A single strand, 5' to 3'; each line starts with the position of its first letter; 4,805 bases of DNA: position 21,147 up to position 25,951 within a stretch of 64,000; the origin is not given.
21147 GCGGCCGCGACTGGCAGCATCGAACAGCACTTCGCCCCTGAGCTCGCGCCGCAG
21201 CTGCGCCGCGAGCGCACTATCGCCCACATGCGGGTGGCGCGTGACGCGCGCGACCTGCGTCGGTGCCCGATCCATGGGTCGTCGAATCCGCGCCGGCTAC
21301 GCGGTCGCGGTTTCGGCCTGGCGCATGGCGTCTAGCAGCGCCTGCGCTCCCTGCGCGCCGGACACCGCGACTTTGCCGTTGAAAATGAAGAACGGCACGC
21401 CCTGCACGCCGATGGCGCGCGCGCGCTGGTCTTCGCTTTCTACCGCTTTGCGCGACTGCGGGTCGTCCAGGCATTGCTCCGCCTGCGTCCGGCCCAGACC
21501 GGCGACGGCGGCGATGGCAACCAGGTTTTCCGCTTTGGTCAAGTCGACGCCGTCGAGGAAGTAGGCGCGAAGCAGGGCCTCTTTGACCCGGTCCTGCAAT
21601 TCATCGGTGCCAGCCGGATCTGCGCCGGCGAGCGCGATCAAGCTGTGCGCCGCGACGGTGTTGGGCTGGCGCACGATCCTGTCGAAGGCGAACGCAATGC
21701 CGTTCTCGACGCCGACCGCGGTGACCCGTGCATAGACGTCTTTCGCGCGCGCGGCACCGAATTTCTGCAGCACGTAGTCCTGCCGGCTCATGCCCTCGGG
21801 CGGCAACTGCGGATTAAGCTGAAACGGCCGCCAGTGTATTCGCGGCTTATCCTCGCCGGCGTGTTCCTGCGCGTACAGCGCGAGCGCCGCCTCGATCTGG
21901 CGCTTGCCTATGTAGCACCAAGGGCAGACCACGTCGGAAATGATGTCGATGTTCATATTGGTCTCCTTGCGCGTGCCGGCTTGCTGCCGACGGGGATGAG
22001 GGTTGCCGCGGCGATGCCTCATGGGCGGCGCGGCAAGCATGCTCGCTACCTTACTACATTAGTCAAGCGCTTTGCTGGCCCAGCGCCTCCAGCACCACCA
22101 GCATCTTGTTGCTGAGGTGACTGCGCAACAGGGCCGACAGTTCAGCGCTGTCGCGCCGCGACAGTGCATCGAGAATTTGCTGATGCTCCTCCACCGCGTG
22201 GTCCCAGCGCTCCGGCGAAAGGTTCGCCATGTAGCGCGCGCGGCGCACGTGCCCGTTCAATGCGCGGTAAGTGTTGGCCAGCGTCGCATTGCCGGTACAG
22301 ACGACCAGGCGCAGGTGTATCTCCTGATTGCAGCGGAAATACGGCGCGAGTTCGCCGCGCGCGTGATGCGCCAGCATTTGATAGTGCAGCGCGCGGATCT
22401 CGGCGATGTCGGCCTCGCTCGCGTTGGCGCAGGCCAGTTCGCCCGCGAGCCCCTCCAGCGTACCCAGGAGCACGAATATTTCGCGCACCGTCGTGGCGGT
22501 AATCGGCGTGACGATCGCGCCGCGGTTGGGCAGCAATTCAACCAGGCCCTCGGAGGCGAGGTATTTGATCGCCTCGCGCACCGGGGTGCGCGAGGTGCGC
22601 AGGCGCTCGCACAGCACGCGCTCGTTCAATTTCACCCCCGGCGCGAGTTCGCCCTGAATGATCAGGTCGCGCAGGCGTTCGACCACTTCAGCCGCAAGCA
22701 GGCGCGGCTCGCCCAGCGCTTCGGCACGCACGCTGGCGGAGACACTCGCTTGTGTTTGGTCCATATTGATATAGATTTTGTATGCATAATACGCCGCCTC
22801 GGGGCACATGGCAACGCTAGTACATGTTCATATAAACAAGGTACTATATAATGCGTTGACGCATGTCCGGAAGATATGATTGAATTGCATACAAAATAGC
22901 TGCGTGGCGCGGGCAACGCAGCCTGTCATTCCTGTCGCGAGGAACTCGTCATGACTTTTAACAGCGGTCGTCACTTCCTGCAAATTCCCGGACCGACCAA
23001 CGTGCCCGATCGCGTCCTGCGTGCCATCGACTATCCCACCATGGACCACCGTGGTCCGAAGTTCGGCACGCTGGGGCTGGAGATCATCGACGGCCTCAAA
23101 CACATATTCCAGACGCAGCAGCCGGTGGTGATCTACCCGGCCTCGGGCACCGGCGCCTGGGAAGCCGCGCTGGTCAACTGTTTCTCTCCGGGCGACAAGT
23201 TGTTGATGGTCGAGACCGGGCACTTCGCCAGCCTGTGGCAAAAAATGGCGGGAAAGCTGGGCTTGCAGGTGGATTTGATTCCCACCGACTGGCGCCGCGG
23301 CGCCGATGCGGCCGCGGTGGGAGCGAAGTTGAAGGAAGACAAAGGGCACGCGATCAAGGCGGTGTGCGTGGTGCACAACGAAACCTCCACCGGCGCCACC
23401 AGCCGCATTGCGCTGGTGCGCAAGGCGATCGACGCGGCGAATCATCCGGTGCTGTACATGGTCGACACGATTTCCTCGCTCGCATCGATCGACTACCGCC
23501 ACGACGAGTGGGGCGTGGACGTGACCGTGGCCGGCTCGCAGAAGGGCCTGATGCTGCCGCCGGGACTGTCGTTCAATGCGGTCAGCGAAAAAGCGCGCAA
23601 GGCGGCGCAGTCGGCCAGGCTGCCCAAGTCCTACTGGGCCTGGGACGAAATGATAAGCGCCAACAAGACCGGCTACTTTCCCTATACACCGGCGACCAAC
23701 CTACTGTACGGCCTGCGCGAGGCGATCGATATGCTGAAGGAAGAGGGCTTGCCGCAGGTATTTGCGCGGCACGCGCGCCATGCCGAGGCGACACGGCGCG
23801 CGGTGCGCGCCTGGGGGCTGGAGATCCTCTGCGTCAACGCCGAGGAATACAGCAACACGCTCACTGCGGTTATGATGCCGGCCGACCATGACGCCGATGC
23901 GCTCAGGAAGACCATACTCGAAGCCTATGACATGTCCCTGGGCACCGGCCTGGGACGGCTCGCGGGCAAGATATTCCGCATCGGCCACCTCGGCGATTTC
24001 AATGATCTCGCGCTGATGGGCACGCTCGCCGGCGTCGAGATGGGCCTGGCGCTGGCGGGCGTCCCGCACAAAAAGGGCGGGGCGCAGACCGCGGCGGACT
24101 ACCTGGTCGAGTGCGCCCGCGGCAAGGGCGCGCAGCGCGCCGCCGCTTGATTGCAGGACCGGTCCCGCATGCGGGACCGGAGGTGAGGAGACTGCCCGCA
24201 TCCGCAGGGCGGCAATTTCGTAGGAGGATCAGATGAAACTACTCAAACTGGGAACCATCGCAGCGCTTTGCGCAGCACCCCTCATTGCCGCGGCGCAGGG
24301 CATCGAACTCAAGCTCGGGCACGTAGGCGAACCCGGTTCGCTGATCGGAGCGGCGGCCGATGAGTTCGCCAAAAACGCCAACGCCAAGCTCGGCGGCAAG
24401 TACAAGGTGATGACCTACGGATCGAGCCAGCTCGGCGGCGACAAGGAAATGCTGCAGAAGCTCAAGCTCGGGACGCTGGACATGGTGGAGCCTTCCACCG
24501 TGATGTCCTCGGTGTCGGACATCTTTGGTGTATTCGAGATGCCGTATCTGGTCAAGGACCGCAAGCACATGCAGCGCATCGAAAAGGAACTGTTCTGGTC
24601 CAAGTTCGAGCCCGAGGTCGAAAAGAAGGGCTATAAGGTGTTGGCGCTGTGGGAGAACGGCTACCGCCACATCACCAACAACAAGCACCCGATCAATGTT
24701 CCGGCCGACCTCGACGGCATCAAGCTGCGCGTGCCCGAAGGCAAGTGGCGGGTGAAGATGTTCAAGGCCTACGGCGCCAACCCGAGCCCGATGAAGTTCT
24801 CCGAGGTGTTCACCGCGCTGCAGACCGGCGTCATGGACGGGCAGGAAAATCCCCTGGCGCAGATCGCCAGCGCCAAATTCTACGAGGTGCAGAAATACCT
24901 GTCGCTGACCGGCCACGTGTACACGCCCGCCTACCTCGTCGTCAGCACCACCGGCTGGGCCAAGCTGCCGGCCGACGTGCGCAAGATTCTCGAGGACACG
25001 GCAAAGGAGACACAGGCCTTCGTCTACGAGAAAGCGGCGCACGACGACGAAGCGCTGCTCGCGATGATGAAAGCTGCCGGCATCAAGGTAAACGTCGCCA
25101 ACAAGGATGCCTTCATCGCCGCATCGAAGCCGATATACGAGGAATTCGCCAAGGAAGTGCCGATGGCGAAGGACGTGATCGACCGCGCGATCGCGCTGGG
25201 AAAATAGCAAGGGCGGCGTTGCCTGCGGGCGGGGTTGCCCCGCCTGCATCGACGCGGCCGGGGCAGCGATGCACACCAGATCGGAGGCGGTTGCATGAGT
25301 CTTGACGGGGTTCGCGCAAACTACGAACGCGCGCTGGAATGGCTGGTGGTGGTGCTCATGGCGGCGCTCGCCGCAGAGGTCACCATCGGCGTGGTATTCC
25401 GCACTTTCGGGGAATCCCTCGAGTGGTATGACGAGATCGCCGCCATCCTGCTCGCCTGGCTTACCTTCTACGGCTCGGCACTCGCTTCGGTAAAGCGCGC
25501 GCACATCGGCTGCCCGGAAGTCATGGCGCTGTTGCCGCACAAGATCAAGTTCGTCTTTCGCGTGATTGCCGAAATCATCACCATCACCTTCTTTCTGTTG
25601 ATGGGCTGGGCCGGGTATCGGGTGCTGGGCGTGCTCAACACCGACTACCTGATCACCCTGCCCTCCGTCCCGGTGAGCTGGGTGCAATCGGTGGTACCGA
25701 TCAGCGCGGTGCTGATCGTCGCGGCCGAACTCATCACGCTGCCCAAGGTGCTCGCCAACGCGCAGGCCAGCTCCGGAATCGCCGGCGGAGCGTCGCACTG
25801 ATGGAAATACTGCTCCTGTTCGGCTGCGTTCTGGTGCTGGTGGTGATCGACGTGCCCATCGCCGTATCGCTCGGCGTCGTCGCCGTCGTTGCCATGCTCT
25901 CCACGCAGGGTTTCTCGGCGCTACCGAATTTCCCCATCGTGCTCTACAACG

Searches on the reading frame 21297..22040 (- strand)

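Call 67: search_protein_families(library=pfam, proteins=[window:21297-22040:-], max_evalue=0.00001)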
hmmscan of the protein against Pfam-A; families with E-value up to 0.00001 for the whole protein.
window:21297-22040:- (247 aa): 2 families
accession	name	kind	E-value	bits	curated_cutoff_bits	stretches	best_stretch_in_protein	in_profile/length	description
PF01323.26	DSBA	-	3.9e-37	128.3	25.6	1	31-239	2-190/191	DSBA-like thioredoxin domain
PF13462.12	Thioredoxin_4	-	1e-06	29.5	23.2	0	171-225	96-150/165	Thioredoxin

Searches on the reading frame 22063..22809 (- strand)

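Call 67: search_protein_families(library=pfam, proteins=[window:22063-22809:-], max_evalue=0.00001)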
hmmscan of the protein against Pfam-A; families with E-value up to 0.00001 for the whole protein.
window:22063-22809:- (248 aa): 2 families
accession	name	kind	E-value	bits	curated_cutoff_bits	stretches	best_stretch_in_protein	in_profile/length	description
PF07729.17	FCD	-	7.6e-27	94.6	24.3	1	110-233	1-124/125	FCD domain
PF00392.27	GntR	-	2.2e-18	66.1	27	1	39-100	2-64/64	Bacterial regulatory proteins, gntR family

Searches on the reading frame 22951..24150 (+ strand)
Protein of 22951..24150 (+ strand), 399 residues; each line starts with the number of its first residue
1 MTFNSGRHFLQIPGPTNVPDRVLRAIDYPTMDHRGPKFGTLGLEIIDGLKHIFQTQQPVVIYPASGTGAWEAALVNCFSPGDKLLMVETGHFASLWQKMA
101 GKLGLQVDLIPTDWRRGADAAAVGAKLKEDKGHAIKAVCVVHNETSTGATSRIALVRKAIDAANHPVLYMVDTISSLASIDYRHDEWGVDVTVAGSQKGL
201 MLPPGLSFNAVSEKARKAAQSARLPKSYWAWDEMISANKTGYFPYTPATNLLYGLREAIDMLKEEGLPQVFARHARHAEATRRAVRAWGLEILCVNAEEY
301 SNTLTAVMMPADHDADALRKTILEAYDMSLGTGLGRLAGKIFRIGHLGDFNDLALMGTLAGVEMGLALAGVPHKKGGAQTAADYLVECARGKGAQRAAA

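Call 67: search_protein_families(library=pfam, proteins=[window:22951-24150:+], max_evalue=0.00001)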
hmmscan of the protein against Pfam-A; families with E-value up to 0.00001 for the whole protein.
window:22951-24150:+ (399 aa): 1 family
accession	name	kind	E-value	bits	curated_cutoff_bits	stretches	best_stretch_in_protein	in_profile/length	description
PF00266.25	Aminotran_5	-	1.1e-20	74.4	21.5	1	35-313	38-321/371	Aminotransferase class-V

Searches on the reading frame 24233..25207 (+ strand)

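Call 67: search_protein_families(library=pfam, proteins=[window:24233-25207:+], max_evalue=0.00001)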
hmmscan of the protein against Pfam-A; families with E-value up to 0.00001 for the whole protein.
window:24233-25207:+ (324 aa): 1 family
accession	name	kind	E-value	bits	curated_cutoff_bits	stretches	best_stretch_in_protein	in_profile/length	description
PF03480.18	DctP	-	5.2e-93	311.9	23.4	1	29-307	2-285/286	Bacterial extracellular solute-binding protein, family 7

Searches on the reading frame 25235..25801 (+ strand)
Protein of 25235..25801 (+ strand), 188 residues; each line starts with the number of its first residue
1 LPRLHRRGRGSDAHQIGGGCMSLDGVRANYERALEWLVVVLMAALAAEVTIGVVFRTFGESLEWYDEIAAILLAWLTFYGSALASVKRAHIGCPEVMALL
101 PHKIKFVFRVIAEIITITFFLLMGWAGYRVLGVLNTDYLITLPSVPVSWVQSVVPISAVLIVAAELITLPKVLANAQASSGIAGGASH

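Call 67: search_protein_families(library=pfam, proteins=[window:25235-25801:+], max_evalue=0.00001)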
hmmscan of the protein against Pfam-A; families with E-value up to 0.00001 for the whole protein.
window:25235-25801:+ (188 aa): 1 family
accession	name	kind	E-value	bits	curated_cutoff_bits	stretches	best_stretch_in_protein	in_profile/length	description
PF04290.18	DctQ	-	2.4e-22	79.7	28.3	1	49-168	5-125/132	Tripartite ATP-independent periplasmic transporters, DctQ component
